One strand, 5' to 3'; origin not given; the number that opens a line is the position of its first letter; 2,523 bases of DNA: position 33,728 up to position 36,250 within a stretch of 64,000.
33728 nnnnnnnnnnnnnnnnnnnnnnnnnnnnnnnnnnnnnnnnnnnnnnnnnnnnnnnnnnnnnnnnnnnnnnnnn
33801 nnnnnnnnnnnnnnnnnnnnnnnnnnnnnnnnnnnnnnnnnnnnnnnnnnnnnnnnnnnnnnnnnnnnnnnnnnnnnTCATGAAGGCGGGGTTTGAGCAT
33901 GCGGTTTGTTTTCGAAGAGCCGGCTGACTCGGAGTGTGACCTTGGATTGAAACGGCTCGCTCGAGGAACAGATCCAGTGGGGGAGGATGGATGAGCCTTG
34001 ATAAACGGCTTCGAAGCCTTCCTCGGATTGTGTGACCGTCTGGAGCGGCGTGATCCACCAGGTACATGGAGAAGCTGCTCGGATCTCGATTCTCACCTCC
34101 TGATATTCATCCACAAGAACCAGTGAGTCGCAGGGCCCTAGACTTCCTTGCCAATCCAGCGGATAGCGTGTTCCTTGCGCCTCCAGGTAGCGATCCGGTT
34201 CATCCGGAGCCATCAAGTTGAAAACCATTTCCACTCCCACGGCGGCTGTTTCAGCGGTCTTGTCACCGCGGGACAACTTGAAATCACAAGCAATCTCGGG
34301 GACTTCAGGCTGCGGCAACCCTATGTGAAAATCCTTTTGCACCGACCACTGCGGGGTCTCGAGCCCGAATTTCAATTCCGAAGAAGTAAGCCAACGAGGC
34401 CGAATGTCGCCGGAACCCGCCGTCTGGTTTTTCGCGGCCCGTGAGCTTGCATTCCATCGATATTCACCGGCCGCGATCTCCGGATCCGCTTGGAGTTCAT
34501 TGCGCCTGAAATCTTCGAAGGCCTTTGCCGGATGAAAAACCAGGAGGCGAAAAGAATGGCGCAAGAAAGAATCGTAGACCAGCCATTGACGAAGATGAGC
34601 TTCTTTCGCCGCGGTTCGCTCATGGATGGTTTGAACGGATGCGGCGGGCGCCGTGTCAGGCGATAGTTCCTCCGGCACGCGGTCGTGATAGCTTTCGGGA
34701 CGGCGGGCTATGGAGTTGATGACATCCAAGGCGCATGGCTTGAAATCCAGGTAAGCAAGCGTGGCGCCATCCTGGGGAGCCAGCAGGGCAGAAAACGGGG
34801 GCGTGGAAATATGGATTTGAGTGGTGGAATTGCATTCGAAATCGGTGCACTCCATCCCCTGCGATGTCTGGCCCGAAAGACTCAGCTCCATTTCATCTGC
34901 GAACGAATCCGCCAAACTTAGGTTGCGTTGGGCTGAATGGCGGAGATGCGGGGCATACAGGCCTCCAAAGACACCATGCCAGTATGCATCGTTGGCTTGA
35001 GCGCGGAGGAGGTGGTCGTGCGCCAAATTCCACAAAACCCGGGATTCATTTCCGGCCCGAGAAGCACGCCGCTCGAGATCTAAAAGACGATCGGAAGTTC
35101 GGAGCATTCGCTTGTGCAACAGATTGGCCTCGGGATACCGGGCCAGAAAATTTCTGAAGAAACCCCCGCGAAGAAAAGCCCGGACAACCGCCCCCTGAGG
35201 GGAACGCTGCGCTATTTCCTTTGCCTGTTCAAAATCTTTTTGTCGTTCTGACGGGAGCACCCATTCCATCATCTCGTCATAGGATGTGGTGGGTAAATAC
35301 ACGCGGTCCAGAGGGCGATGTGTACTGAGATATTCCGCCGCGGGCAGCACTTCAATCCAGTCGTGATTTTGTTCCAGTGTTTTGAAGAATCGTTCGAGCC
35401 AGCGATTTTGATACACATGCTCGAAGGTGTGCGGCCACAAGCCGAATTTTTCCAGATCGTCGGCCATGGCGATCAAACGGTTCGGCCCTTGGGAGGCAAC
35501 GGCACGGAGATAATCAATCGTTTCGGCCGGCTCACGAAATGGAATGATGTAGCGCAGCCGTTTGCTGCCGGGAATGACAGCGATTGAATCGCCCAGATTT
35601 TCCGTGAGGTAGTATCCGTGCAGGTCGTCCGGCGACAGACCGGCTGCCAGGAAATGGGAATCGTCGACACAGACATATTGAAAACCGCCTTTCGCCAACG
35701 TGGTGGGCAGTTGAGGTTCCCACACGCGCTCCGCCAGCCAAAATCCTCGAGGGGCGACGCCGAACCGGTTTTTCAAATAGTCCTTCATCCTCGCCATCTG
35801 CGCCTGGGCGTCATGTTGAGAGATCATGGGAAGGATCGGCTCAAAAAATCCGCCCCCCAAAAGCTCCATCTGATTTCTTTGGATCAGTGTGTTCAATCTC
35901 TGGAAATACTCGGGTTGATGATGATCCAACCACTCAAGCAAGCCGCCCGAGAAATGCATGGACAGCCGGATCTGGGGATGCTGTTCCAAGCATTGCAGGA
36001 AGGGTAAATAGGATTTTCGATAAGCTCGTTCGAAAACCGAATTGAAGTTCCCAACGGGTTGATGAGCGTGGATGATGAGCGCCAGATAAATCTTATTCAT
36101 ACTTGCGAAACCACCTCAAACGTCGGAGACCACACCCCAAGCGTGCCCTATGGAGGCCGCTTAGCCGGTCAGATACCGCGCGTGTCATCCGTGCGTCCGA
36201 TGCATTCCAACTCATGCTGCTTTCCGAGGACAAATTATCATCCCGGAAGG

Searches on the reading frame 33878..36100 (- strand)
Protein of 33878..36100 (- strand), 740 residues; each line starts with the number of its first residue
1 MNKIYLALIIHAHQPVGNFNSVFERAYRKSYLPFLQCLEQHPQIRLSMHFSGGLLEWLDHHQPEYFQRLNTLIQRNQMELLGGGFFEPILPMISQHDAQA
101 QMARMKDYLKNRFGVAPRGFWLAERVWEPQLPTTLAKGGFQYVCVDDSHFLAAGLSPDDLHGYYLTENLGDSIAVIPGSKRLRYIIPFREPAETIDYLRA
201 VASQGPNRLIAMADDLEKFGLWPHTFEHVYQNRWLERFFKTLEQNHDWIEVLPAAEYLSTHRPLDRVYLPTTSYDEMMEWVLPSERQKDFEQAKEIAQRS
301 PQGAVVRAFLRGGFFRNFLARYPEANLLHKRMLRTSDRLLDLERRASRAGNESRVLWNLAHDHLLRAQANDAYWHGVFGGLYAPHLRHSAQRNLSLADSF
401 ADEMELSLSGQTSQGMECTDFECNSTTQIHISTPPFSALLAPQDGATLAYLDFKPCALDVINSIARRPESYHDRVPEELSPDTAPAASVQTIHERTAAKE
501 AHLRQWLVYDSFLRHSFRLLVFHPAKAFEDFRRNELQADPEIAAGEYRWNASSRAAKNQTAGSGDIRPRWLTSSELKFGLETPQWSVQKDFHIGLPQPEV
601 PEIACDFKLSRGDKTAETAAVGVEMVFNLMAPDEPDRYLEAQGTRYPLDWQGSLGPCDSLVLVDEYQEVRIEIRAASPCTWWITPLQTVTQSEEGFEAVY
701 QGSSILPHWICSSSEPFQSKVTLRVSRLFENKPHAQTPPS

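Call 27: search_protein_families(library=pfam, proteins=[window:33878-36100:-], max_evalue=0.00001)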
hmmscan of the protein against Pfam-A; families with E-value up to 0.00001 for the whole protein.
window:33878-36100:- (740 aa): 4 families
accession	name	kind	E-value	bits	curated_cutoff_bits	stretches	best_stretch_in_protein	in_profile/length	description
PF03065.20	Glyco_hydro_57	-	9.3e-49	166.7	21.2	1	7-270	1-291/291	Glycosyl hydrolase family 57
PF09095.17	AmyA-gluTrfs_C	-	2.2e-42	146.1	22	1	420-722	1-283/284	Alpha-amylase/4-alpha-glucanotransferase, C-terminal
PF09094.16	AmyA-A_glucT_m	-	3.7e-24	85.4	27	1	313-398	1-77/80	Alpha-amylase/4-alpha-glucanotransferase, middle domain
PF01074.27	Glyco_hydro_38N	-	4.7e-10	39.8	25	1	13-145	9-143/270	Glycosyl hydrolases family 38 N-terminal domain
